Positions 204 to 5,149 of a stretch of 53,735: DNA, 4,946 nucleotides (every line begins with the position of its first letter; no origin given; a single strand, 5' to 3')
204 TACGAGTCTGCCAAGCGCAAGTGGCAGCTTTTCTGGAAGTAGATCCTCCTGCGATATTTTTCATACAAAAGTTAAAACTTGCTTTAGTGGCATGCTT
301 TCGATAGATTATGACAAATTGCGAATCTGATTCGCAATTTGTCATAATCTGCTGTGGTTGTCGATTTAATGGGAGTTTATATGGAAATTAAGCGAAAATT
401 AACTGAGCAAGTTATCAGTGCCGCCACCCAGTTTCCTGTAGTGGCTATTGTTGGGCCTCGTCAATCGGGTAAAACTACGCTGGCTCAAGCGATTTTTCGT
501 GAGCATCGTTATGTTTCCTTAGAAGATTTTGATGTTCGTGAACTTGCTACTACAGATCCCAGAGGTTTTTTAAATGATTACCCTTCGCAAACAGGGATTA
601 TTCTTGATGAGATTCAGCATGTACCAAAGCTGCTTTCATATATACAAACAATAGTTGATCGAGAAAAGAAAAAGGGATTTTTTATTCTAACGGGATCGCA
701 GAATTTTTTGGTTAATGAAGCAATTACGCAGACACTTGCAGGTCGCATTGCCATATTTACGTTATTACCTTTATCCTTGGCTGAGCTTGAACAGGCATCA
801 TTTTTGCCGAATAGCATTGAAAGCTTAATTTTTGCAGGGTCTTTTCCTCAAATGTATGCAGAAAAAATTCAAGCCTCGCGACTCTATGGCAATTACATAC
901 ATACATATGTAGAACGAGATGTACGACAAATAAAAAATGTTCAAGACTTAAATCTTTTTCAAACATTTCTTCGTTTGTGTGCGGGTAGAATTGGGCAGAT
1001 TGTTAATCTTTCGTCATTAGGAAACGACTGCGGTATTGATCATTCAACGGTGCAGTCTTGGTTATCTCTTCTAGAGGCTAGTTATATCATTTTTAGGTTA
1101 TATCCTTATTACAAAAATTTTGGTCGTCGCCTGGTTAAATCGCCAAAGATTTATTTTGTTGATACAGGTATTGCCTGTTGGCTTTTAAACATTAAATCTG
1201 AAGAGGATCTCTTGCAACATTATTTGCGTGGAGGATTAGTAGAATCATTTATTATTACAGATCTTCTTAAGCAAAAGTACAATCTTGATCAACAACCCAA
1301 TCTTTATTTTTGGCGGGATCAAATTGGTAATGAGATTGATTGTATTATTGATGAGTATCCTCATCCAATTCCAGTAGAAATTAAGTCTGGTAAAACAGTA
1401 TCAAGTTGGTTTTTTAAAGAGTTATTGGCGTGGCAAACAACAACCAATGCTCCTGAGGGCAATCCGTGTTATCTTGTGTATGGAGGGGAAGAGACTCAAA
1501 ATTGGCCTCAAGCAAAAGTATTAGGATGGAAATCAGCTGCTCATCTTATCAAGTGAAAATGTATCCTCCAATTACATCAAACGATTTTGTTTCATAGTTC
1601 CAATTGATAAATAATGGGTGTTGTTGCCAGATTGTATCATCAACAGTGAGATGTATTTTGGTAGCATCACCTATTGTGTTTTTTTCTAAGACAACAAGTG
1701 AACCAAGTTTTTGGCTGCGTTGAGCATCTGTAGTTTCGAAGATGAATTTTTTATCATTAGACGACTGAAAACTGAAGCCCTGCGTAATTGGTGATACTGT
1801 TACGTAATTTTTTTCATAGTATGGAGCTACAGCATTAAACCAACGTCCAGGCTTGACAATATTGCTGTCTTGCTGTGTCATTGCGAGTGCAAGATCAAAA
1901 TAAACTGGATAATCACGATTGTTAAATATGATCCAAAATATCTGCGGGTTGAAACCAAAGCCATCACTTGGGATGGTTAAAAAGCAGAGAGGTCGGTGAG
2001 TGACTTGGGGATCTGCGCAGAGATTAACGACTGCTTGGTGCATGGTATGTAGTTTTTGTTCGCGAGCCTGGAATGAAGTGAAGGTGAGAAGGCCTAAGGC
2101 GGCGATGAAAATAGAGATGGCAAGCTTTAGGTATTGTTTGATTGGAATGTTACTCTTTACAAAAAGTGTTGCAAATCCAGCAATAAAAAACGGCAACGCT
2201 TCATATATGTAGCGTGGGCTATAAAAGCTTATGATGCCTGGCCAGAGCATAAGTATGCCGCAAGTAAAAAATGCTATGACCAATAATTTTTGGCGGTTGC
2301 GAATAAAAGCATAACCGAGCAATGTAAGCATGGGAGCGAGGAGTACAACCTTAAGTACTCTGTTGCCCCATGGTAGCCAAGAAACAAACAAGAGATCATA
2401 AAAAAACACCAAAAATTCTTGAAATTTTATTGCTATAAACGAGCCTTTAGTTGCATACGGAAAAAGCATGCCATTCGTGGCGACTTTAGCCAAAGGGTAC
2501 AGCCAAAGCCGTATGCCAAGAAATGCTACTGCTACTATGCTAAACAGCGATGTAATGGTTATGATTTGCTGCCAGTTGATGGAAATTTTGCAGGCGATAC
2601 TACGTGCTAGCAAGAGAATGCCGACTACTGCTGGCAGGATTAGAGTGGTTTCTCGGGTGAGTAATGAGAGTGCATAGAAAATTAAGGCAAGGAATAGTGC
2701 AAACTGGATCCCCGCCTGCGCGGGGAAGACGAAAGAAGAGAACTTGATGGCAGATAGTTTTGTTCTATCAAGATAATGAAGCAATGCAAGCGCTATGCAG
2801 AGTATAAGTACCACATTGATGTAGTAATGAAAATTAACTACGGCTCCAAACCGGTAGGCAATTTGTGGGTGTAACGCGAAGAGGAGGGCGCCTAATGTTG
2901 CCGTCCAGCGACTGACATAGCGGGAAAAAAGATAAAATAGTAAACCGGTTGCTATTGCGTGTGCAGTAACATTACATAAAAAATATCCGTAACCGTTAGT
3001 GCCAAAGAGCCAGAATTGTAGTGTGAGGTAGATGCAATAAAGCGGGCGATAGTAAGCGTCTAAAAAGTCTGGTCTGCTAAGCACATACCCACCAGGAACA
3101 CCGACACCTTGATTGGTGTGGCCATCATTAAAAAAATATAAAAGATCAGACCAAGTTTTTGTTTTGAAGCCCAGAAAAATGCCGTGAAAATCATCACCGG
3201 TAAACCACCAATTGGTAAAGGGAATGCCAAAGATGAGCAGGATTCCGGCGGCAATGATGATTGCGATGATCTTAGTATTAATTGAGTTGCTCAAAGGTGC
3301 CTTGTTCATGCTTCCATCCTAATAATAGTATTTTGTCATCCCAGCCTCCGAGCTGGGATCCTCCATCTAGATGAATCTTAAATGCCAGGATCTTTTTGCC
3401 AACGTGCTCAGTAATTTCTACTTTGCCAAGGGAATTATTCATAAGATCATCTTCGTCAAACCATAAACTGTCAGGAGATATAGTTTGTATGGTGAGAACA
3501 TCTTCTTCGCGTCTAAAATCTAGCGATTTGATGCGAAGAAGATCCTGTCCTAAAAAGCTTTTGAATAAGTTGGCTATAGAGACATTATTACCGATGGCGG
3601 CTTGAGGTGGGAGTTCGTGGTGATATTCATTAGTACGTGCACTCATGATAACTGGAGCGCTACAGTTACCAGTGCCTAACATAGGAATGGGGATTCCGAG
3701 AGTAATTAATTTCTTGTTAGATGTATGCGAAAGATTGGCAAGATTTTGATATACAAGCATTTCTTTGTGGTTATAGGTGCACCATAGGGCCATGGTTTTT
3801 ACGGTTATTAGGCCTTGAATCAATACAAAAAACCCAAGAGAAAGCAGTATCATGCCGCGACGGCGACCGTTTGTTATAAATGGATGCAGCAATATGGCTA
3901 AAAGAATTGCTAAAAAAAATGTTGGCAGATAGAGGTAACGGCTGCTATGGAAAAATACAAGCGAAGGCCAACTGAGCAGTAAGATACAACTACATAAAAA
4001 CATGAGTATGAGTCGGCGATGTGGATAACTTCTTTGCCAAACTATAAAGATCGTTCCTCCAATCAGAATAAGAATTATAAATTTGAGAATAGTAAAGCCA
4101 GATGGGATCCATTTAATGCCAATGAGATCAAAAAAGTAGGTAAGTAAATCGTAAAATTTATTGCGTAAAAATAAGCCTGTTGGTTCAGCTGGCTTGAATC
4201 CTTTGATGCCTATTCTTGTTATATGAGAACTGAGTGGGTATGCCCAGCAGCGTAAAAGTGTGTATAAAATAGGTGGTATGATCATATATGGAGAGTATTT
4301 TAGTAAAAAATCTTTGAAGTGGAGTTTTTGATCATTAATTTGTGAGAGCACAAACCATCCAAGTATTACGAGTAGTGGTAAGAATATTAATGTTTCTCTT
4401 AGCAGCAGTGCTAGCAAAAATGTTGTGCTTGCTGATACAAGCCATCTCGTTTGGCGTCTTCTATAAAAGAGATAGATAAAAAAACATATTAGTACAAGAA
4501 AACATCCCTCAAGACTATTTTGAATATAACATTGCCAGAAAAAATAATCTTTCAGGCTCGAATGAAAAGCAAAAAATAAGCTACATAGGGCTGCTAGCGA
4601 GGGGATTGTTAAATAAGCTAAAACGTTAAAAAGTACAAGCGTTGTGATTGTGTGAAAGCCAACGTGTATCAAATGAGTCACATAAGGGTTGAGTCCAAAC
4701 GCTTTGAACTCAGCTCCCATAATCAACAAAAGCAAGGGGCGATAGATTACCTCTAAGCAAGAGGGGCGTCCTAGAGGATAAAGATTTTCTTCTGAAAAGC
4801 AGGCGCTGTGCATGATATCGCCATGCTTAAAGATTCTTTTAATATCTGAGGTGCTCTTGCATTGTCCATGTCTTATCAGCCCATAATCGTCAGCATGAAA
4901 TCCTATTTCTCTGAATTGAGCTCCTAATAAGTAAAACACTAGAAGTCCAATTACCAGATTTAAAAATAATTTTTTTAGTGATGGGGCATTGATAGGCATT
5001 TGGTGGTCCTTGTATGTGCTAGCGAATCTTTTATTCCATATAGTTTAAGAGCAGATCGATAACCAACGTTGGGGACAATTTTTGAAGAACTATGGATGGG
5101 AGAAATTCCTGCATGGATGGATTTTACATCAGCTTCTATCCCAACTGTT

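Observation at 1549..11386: Tandem array of PMT/TMTC-like GT-C paralogs coupled to a GtrB-like polyprenyl-phosphate sugar synthase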

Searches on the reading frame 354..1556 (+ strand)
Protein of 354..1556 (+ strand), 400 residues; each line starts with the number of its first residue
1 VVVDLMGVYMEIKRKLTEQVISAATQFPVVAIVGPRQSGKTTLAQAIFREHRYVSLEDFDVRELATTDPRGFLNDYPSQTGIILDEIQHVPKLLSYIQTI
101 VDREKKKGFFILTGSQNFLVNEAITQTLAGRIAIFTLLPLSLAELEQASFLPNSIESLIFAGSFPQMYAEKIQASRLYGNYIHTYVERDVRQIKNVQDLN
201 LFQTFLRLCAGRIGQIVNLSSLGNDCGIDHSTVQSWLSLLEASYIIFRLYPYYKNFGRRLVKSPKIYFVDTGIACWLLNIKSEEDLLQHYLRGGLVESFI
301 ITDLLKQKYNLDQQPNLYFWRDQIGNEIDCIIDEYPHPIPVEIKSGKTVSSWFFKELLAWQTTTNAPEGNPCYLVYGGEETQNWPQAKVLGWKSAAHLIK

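Call 3: search_protein_families(library=pfam, proteins=[window:354-1556:+], max_evalue=1)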
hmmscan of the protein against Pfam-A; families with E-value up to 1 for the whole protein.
window:354-1556:+ (400 aa): 15 families
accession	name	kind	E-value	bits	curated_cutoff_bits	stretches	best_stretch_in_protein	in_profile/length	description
PF13635.12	DUF4143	-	2.1e-51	174.3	28.1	1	187-346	1-160/160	Domain of unknown function (DUF4143)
PF13173.12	AAA_14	-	4e-29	101.7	27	1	27-145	2-128/129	AAA domain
PF13401.12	AAA_22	-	1.5e-05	25.8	27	2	74-118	80-126/130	AAA domain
PF20720.3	nSTAND3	-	0.0011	19.1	27.2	1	16-122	6-117/155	Novel STAND NTPase 3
PF00931.28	NB-ARC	-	0.0014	18.4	23.5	1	15-61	7-51/248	NB-ARC domain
PF13191.12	AAA_16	-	0.0044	18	32.6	1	25-62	22-63/167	AAA ATPase domain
PF00004.35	AAA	-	0.01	16.7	21.2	1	31-125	2-119/131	ATPase family associated with various cellular activities (AAA)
PF13671.12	AAA_33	-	0.024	15.4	27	1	29-63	1-35/143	AAA domain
PF00910.28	RNA_helicase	-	0.071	14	21.5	1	31-100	2-74/105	RNA helicase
PF00005.33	ABC_tran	-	0.1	13.7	25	1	28-53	12-37/137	ABC transporter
PF01637.24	ATPase_2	-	0.12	12.7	33.2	1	26-53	19-46/225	ATPase domain predominantly from Archaea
PF13476.12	AAA_23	-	0.13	13.4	27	1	27-47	19-39/201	AAA domain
PF19153.5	DUF5835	-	0.16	12.5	27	0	275-309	3-38/53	Family of unknown function (DUF5835)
PF13521.12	AAA_28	-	0.22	12.1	27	0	30-56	2-28/164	AAA domain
PF13238.12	AAA_18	-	0.23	12.4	29.4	1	30-67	1-34/128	AAA domain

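Call 4: search_protein_families(library=ncbifam, proteins=[window:354-1556:+], max_evalue=1)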
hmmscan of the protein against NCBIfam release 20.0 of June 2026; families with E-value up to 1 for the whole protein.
window:354-1556:+ (400 aa): 13 families
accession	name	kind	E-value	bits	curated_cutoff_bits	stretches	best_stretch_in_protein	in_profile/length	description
NF009379.0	PRK12740.1-3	equivalog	0.012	14.2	513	1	26-50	7-31/674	elongation factor G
NF003230.0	PRK04195.1-6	equivalog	0.014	14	441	1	16-70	29-76/494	replication factor C large subunit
NF008816.0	PRK11860.1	equivalog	0.016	13.3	943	1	20-57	436-473/662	bifunctional 3-phosphoshikimate 1-carboxyvinyltransferase/cytidylate kinase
TIGR03420.1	DnaA_homol_Hda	equivalog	0.041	13.4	194.8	1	22-92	33-104/226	DnaA regulatory inactivator Hda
TIGR00176.1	mobB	equivalog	0.056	13.5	76.2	1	29-50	1-22/155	molybdopterin-guanine dinucleotide biosynthesis protein B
NF010068.0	PRK13548.1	equivalog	0.077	12.1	261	1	13-51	17-55/261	heme ABC transporter ATP-binding protein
NF005115.0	PRK06547.1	equivalog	0.078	12.4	173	1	24-59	12-50/172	hypothetical protein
NF053861.1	DS8_antiphage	equivalog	0.094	10.4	790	1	17-51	360-394/994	anti-phage protein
TIGR02173.1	cyt_kin_arch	equivalog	0.13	12.3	102.1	1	29-67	2-40/169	(d)CMP kinase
NF002475.0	PRK01723.1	equivalog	0.14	11.1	142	1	275-300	49-74/241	3-deoxy-D-manno-octulosonic acid kinase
NF008752.0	PRK11784.1-4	equivalog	0.17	10.7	266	1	4-51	120-167/357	tRNA 2-selenouridine(34) synthase MnmH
NF006746.0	PRK09270.1-5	subfamily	0.2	10.5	250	1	16-48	8-42/210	nucleoside/nucleotide kinase family protein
NF006743.0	PRK09270.1-2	equivalog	0.22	10.5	227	1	23-52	24-53/217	nucleoside/nucleotide kinase family protein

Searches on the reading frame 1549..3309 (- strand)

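Call 3: search_protein_families(library=pfam, proteins=[window:1549-3309:-], max_evalue=1)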
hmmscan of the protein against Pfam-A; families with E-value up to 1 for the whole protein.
window:1549-3309:- (586 aa): 0 families

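Call 4: search_protein_families(library=ncbifam, proteins=[window:1549-3309:-], max_evalue=1)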
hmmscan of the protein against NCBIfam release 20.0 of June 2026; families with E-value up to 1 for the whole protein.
window:1549-3309:- (586 aa): 1 family
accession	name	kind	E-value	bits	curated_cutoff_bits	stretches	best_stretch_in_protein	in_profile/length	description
NF007279.0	PRK09738.1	subfamily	0.13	12.2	73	0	166-190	11-35/52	type I toxin-antitoxin system Hok family toxin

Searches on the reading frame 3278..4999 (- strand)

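Call 3: search_protein_families(library=pfam, proteins=[window:3278-4999:-], max_evalue=1)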
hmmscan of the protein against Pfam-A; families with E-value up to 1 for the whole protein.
window:3278-4999:- (573 aa): 1 family
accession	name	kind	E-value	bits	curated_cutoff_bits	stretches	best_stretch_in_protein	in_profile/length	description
PF02439.20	Adeno_E3_CR2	-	0.27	11.5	36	1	167-184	17-34/38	Adenovirus E3 region protein CR2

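Call 4: search_protein_families(library=ncbifam, proteins=[window:3278-4999:-], max_evalue=1)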
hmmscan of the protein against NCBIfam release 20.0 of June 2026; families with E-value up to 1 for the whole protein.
window:3278-4999:- (573 aa): 0 families
